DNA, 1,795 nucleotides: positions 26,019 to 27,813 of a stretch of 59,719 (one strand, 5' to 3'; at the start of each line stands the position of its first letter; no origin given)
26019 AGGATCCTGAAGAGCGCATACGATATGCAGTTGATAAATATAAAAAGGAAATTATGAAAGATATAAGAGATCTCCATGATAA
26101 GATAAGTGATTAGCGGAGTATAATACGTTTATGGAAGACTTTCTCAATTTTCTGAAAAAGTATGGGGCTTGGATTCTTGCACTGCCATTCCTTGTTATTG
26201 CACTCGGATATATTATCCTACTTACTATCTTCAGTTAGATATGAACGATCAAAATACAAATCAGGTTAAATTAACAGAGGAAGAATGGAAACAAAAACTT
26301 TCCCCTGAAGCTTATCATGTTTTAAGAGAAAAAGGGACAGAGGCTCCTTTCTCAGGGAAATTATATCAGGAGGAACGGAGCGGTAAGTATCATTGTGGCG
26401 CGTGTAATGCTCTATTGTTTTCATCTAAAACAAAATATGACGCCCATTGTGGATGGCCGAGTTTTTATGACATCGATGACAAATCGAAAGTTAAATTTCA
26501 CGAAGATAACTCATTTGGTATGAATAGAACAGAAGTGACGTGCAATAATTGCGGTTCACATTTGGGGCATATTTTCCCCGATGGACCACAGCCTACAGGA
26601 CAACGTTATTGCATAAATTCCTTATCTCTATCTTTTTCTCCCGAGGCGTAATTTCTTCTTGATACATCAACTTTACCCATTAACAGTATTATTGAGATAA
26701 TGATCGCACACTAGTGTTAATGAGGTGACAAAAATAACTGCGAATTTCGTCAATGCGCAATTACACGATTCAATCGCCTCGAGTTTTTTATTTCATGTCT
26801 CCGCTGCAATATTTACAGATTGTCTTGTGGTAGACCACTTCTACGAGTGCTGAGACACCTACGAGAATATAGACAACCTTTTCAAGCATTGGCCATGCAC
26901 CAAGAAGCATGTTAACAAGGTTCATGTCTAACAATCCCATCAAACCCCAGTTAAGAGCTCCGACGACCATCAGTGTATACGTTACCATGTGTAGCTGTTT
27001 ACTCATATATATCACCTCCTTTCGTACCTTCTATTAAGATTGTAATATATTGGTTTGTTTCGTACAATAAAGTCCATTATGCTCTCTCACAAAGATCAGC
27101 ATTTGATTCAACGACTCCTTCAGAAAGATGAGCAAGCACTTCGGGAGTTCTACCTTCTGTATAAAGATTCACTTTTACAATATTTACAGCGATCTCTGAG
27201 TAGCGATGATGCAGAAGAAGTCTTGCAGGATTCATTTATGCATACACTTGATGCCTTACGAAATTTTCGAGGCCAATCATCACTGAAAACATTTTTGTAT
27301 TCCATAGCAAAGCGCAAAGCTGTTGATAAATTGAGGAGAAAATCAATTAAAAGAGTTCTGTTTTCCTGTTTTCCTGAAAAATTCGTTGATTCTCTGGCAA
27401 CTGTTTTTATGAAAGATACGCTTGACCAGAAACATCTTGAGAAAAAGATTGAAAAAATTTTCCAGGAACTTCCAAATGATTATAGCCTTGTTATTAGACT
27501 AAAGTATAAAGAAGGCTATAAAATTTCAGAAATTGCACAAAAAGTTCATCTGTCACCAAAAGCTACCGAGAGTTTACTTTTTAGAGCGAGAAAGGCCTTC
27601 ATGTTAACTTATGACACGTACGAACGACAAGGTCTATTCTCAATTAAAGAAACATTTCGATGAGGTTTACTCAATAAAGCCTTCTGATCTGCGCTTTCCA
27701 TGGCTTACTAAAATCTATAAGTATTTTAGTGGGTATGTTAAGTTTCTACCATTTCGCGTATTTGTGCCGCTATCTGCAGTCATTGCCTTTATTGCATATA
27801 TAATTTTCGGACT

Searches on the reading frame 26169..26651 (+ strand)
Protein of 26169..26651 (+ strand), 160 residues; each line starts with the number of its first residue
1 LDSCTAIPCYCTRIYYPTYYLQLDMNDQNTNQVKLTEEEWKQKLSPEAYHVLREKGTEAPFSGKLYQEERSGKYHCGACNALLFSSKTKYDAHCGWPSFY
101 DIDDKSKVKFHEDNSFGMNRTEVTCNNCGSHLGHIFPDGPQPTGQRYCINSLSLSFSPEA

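Call 85: search_protein_families(library=pfam, proteins=[window:26169-26651:+], max_evalue=0.01)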
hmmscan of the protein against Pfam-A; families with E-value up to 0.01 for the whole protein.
window:26169-26651:+ (160 aa): 3 families
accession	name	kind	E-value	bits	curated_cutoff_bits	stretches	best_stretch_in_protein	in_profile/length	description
PF01641.26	SelR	-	5.6e-50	168.6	24.9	1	44-158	1-116/116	SelR domain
PF24046.1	At4g08330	-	0.00017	22.1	27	1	100-143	54-99/129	At4g08330 beta-tent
PF10058.14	Zn_ribbon_10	-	0.0072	16.5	24.2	0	112-148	12-47/54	ER junction formation factor lunapark, zinc ribbon finger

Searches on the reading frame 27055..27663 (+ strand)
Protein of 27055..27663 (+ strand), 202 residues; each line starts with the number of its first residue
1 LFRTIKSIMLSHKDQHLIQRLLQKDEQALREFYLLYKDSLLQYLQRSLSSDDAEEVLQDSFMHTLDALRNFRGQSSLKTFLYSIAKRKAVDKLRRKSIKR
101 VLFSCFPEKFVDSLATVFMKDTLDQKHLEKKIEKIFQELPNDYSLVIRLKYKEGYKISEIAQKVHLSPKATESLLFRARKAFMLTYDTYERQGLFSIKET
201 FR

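Call 85: search_protein_families(library=pfam, proteins=[window:27055-27663:+], max_evalue=0.01)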
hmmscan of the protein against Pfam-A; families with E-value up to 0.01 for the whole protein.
window:27055-27663:+ (202 aa): 4 families
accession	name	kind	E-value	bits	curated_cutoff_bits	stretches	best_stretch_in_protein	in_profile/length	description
PF04542.20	Sigma70_r2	-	6e-12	45.6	24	1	34-97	3-69/71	Sigma-70 region 2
PF08281.18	Sigma70_r4_2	-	2.6e-10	40.2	25.7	1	131-181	3-53/54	Sigma-70, region 4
PF07638.17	Sigma70_ECF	-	8.2e-09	36.1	21.1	1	16-179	6-176/185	ECF sigma factor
PF04545.22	Sigma70_r4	-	0.0024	17.8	24.1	0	137-180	3-46/50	Sigma-70, region 4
